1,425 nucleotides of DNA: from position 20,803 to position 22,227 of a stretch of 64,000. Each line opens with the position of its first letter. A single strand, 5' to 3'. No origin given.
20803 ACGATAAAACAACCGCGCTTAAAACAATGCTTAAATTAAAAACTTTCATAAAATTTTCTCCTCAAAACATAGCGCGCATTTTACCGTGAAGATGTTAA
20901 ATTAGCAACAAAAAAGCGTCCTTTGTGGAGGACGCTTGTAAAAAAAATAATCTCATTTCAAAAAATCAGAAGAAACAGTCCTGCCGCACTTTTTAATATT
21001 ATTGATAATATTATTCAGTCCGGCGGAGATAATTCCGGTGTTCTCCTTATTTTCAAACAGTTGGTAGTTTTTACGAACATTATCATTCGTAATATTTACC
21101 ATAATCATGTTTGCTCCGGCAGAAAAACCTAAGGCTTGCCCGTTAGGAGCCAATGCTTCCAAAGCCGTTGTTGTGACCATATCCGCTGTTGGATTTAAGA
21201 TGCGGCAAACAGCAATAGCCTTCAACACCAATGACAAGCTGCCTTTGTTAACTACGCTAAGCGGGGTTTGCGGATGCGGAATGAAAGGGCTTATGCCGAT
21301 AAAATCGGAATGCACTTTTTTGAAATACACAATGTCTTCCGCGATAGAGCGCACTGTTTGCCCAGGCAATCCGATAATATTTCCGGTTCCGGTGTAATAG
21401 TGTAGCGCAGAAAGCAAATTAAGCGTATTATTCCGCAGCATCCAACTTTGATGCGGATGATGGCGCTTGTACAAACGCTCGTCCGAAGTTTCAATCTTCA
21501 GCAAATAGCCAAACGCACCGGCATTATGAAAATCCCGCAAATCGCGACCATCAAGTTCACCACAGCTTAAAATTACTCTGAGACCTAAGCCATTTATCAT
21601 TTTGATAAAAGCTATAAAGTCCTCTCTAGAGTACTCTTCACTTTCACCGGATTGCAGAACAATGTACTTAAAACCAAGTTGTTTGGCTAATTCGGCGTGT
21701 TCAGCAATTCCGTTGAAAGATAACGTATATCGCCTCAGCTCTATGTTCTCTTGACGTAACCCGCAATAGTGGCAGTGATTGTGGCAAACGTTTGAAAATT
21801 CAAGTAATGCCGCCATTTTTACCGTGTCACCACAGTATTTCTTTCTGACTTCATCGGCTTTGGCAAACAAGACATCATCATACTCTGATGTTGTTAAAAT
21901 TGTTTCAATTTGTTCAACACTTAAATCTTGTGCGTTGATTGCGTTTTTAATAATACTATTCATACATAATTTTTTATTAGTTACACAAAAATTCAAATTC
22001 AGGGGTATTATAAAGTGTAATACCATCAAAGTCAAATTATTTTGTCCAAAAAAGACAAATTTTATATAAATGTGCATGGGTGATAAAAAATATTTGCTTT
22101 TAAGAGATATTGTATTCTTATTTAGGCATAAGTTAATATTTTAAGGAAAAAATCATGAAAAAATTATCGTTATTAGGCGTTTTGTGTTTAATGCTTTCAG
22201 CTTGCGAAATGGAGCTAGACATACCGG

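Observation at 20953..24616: Apparently orphan [FeFe]-hydrogenase maturase-like trio, with HydG-like and HydE-like genes and a small ACT-like regulator but no hydF or hydA in the window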

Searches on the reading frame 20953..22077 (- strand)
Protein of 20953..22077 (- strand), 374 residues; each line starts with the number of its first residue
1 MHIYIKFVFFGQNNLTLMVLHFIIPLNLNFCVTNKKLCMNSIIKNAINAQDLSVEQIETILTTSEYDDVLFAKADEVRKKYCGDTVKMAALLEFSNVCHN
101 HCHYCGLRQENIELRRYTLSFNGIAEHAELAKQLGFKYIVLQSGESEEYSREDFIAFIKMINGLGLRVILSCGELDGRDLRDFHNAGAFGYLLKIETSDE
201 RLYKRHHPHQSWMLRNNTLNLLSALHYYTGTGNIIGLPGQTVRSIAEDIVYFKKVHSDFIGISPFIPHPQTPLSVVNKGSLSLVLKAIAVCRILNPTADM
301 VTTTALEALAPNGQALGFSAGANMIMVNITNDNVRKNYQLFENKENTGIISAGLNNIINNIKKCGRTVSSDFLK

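Call 3: search_protein_families(library=ncbifam, proteins=[window:20953-22077:-], max_evalue=0.001)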
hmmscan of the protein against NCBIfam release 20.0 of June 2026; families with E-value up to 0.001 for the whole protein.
window:20953-22077:- (374 aa): 18 families
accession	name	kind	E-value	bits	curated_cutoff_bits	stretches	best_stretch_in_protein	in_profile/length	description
TIGR03956.1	rSAM_HydE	equivalog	1.3e-74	251.5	254.6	1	46-370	5-335/340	[FeFe] hydrogenase H-cluster radical SAM maturase HydE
TIGR03910.1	pyrrolys_PylB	equivalog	1.8e-37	129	348.2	1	39-334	5-305/347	methylornithine synthase PylB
TIGR00433.2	bioB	equivalog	2.7e-27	95.8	225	1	52-328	3-284/307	biotin synthase BioB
TIGR02351.2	thiH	equivalog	1.5e-19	70.3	380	1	41-212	24-200/364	2-iminoacetate synthase ThiH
NF006687.0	PRK09234.1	equivalog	9.9e-15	53.7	1018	1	39-161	479-604/849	bifunctional FO biosynthesis protein CofGH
TIGR03955.1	rSAM_HydG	equivalog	2.3e-14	52.7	312.15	1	34-209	30-213/470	[FeFe] hydrogenase H-cluster radical SAM maturase HydG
TIGR03551.1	F420_cofH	equivalog_domain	2.4e-14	53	374.1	1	55-162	4-113/345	5-amino-6-(D-ribitylamino)uracil--L-tyrosine 4-hydroxyphenyl transferase CofH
NF005609.0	PRK07360.1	equivalog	1.1e-13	50.8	426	1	35-151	4-124/374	7,8-didemethyl-8-hydroxy-5-deazariboflavin synthase subunit CofH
TIGR03957.1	rSAM_HmdB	equivalog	3.6e-12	46.1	320.9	1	64-331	13-284/317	5,10-methenyltetrahydromethanopterin hydrogenase cofactor biosynthesis protein HmdB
TIGR03699.1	menaquin_MqnC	equivalog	5.1e-12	45.3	428.1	1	52-161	3-114/342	cyclic dehypoxanthinyl futalosine synthase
TIGR00423.1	TIGR00423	subfamily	3e-09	36.5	260.25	1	92-162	9-79/310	CofH family radical SAM protein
TIGR03550.1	F420_cofG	equivalog_domain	1.8e-08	33.9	213.35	1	94-296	10-236/322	7,8-didemethyl-8-hydroxy-5-deazariboflavin synthase CofG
NF006308.0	PRK08508.1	equivalog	5.6e-08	32.3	377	1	95-327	14-249/279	biotin synthase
TIGR03700.1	mena_SCO4494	equivalog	8.1e-08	31.6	434.55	1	68-161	26-121/351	aminofutalosine synthase MqnE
NF004884.0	PRK06245.1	equivalog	2.5e-07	29.9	209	1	91-323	18-268/340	7,8-didemethyl-8-hydroxy-5-deazariboflavin synthase subunit CofG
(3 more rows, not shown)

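Call 4: search_protein_families(library=pfam, proteins=[window:20953-22077:-], max_evalue=0.01)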
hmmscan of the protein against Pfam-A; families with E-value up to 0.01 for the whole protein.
window:20953-22077:- (374 aa): 2 families
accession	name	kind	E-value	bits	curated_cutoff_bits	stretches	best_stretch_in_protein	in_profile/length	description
PF04055.27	Radical_SAM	-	6.4e-16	59.4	29.5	1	93-248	2-162/166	Radical SAM superfamily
PF06968.18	BATS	-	7.5e-05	23.3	22.2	1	266-329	6-65/88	Biotin and Thiamin Synthesis associated domain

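Call 16: find_related_loci(query=window:20953-21963:-, collection=genome_contigs, flank=10000)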
Query window:20953-21963:- (336 aa) in genome_contigs; peptide patterns used: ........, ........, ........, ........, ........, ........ (x = any residue, [..] = any of these).
50 stretches matched a pattern, but none encodes a relative of the query by tblastn (E <= 1e-3).

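Call 17: find_homologous_proteins(query=window:20953-21963:-, max_evalue=1e-10)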
Query window:20953-21963:- (336 aa): 4399 proteins with E <= 1e-10 among 7726 candidates; the best 120 are listed.
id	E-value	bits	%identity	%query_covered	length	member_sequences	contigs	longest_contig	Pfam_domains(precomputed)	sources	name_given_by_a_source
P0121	2.8e-207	705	92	100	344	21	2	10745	PF04055.28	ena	-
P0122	3.4e-196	669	88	100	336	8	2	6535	PF04055.28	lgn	-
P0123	8.6e-155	533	72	98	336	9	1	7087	PF04055.28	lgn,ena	-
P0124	1.9e-145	502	69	98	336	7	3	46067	PF04055.28,PF06968.19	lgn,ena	-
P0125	4.3e-140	484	66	98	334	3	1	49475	PF04055.28,PF06968.19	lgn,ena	-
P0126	4.6e-122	425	57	99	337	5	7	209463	PF04055.28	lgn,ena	-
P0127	4.9e-122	425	58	99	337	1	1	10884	PF04055.28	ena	-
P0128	3.9e-121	422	58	99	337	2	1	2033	PF04055.28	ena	-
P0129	8.3e-121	421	59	99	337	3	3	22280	PF04055.28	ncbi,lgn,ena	ncbi:MAG: [FeFe] hydrogenase H-cluster radical SAM maturase HydE [Alphaproteobacteria bacterium]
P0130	6.4e-114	398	57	100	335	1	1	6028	PF04055.28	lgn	-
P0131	1.6e-113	397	58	99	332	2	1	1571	PF04055.28,PF06968.19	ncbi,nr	ncbi:MAG: [FeFe] hydrogenase H-cluster radical SAM maturase HydE [Spirochaetales bacterium]|nr:[FeFe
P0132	6.5e-85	303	45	99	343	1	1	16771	PF04055.28,PF06968.19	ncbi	-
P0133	2.8e-84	301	45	99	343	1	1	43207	PF04055.28,PF06968.19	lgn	-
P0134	5.0e-84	300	44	99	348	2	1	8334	PF04055.28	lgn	-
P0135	7.3e-84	300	45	99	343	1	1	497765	PF04055.28,PF06968.19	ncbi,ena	-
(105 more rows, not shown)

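Call 18: find_encoding_contigs(protein=P0126, flank=10000, max_places=2)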
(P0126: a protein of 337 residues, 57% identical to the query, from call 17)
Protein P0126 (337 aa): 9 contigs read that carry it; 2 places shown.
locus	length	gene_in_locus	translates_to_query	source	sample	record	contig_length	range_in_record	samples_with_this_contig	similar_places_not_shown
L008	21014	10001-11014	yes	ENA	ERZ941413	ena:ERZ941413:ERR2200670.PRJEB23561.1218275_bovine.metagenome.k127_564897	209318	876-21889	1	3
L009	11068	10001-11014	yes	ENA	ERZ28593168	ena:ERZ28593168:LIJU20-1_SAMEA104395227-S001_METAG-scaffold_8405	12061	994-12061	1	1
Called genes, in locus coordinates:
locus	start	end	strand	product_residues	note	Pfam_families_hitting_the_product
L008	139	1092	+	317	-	PF01544:CorA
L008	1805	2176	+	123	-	PF06397:Desulfoferrod_N (weak), PF01880:Desulfoferrodox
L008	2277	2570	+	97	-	-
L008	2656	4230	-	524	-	PF28550:DUF8436, PF00890:FAD_binding_2 (weak), PF01266:DAO (faint), PF03486:HI0933_like (faint), PF07992:Pyr_redox_2 (faint), PF13738:Pyr_redox_3 (faint), PF21688:FAD-depend_C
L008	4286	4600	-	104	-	-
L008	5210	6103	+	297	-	-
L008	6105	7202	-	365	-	PF04055:Radical_SAM, PF06969:HemN_C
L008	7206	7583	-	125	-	PF01219:DAGK_prokar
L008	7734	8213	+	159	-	PF03938:OmpH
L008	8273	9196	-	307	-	PF00561:Abhydrolase_1, PF12146:Hydrolase_4, PF12697:Abhydrolase_6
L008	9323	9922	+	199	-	PF07661:MORN_2 (faint)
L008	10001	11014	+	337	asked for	PF04055:Radical_SAM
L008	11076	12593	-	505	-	PF00587:tRNA-synt_2b, PF03129:HGTP_anticodon (weak), PF09180:ProRS-C_1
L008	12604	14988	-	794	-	PF01588:tRNA_bind, PF03483:B3_4, PF03484:B5, PF17759:tRNA_synthFbeta, PF03147:FDX-ACB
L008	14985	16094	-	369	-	PF02912:Phe_tRNA-synt_N, PF01409:tRNA-synt_2d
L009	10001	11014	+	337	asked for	PF04055:Radical_SAM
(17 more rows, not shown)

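Call 19: find_encoding_contigs(protein=P0124, flank=10000, max_places=2)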
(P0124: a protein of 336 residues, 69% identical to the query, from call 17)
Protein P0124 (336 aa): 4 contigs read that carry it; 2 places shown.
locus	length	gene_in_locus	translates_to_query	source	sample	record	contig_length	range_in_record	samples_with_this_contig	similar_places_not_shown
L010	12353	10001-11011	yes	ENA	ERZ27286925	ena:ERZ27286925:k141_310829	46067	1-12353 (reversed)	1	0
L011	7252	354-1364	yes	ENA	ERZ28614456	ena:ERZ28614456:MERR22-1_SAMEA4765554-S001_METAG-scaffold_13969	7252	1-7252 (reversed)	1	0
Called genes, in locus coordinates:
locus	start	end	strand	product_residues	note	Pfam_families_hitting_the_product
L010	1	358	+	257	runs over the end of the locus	-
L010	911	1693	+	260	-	-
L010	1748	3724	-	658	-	PF07719:TPR_2 (faint), PF13432:TPR_16 (faint), PF00515:TPR_1 (weak)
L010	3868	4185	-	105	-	PF00893:Multi_Drug_Res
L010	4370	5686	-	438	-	-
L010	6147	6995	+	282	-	PF02498:Bro-N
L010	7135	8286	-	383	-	-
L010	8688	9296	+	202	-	PF02661:Fic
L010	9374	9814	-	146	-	PF01966:HD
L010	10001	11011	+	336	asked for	PF04055:Radical_SAM, PF06968:BATS (weak)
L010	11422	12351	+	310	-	?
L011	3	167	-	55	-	?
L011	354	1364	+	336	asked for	PF04055:Radical_SAM, PF06968:BATS (weak)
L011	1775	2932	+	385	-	PF13784:Fic_N, PF02661:Fic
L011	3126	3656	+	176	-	PF13091:PLDc_2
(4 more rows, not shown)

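Call 31: find_encoding_contigs(protein=window:20953-22077:-, flank=10000, max_places=3)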
Protein window:20953-22077:- (374 aa): no gene with exactly this product is on record in the collection.

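Call 47: search_solved_structures(query=window:20953-21963:-, show_alignments=3, max_evalue=0.00001)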
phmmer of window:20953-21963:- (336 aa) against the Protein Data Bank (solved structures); distinct sequences matched with E-value up to 0.00001: 15.
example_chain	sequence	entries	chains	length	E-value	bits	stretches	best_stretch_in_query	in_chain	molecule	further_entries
7o1o_A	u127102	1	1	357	1.1e-69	238.2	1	26-328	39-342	[FeFe] hydrogenase maturase subunit HydE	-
5few_A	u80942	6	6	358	1.1e-69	238.2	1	26-328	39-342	[FeFe] hydrogenase maturase subunit HydE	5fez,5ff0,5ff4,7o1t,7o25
5fep_A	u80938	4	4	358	2.6e-69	237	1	26-328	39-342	[FeFe] hydrogenase maturase subunit HydE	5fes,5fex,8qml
8qmk_A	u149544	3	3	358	3.9e-69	236.4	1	26-328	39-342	[FeFe] hydrogenase maturase subunit HydE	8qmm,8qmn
7o1p_A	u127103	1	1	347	4.1e-69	236.3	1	26-306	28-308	[FeFe] hydrogenase maturase subunit HydE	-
3cix_A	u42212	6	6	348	4.1e-69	236.3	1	26-306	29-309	FeFe-Hydrogenase maturase | [FeFe] hydrogenase maturase subunit HydE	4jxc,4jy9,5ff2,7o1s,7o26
4jy8_A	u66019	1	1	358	4.6e-69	236.2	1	26-306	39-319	FEFE-HYDROGENASE MATURASE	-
3ciw_A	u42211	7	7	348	1e-68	235.1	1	26-306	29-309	FeFe-Hydrogenase maturase | [FeFe] hydrogenase maturase subunit HydE | Biotin synthetase, putative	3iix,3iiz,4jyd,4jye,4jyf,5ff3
3t7v_A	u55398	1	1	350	2.3e-22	82.7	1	10-294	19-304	methylornithine synthase PylB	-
8vcw_A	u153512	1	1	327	3.4e-12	49.3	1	21-287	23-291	Biotin synthase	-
4rtb_A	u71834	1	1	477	3.5e-12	49.3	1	24-114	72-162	HydG protein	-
8vdw_A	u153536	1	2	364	6.8e-12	48.3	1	7-290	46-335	Biotin synthase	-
1r30_A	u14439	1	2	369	7.3e-10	41.7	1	29-304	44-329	Biotin synthase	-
7pd1_A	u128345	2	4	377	1e-09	41.2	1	14-171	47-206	Thiazole biosynthesis protein ThiH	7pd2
4wcx_A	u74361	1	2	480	1.1e-09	41.1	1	4-171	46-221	Biotin and thiamin synthesis associated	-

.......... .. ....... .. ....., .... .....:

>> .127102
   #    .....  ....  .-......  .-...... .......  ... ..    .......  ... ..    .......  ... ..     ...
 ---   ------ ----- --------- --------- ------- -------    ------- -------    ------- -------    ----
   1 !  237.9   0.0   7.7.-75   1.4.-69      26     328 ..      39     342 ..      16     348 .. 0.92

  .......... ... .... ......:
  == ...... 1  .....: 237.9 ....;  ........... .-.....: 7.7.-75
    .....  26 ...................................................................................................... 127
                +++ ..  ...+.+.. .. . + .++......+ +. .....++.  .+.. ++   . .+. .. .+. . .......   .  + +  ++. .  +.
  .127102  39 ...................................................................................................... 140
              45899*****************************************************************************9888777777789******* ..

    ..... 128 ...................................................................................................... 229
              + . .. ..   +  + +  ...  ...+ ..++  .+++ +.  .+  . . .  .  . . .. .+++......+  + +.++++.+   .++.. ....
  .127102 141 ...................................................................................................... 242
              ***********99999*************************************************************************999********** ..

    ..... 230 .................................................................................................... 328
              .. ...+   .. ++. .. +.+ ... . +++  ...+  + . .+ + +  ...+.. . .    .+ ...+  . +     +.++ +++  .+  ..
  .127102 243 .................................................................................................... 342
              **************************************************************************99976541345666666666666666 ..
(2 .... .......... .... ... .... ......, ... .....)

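Call 50: find_encoding_contigs(protein=P0121, flank=10000, max_places=4)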
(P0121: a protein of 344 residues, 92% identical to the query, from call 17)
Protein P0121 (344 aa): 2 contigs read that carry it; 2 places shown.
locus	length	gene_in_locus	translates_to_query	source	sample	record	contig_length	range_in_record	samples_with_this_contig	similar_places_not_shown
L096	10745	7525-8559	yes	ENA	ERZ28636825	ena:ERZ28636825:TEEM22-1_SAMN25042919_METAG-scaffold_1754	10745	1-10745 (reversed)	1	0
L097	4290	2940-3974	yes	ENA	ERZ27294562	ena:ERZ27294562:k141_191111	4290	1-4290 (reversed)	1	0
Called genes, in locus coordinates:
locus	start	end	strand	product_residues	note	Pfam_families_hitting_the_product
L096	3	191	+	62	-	?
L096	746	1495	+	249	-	PF01618:MotA_ExbB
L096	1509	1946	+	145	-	PF02472:ExbD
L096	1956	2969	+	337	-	-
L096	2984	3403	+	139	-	PF09394:Inhibitor_I42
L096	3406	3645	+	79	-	PF21699:TM1266-like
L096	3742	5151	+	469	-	-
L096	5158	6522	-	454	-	-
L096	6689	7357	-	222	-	PF24199:DUF7424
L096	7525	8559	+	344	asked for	PF04055:Radical_SAM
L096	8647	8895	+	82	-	-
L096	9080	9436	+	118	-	-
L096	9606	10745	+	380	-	?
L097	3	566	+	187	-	?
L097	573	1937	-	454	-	-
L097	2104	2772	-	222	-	PF24199:DUF7424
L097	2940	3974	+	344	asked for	PF04055:Radical_SAM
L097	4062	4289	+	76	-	?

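Call 56: find_encoding_contigs(protein=P0123, flank=10000, max_places=4)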
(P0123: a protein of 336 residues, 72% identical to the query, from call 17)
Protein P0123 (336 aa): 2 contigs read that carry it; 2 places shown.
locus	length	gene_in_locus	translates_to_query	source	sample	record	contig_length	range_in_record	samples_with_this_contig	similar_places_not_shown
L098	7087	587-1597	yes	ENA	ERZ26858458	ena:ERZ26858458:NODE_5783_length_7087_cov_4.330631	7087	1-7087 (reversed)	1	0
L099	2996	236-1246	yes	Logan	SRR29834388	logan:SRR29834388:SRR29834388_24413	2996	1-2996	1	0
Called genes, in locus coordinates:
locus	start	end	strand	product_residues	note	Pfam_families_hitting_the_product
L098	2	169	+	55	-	?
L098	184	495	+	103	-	PF01035:DNA_binding_1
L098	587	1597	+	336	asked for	PF04055:Radical_SAM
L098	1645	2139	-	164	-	PF13521:AAA_28 (faint)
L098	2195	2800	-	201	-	-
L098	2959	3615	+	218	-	-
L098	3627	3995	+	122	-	-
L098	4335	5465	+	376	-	PF13784:Fic_N, PF02661:Fic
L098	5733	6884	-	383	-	-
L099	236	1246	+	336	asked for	PF04055:Radical_SAM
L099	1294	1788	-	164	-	PF13521:AAA_28 (faint)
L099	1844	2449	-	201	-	-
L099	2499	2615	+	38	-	-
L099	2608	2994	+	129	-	?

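Call 73: search_protein_representatives(protein=window:20953-21963:-)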
Query: 336 residues. Proteins with E-value up to 0.001 (for the whole library): 2949; up to 1e-10: 1298; up to 1e-30: 414. The best 150 are listed.
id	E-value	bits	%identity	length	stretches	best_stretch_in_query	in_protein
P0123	2.7e-155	532.7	72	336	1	5-334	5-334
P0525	7.8e-79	281.5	44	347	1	1-334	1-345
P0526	7.9e-72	258.4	40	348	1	3-331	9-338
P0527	1.4e-65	238.0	41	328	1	9-328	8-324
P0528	1.5e-65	237.8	32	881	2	29-307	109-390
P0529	2.8e-64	233.6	40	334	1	18-329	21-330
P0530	8.0e-64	232.1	37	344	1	4-334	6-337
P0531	9.2e-63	228.7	40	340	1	31-330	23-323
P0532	1.0e-62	228.5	40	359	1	10-310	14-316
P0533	3.6e-62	226.7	33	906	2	14-320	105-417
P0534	5.5e-62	226.1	43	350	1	9-305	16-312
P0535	1.3e-61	224.9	40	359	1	14-332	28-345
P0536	2.3e-60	220.8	41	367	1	17-310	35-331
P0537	3.6e-60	220.1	41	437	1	10-308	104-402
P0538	5.1e-60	219.7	39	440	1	5-314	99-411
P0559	3.3e-55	203.9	38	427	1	4-312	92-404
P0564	2.8e-54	200.8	41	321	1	40-316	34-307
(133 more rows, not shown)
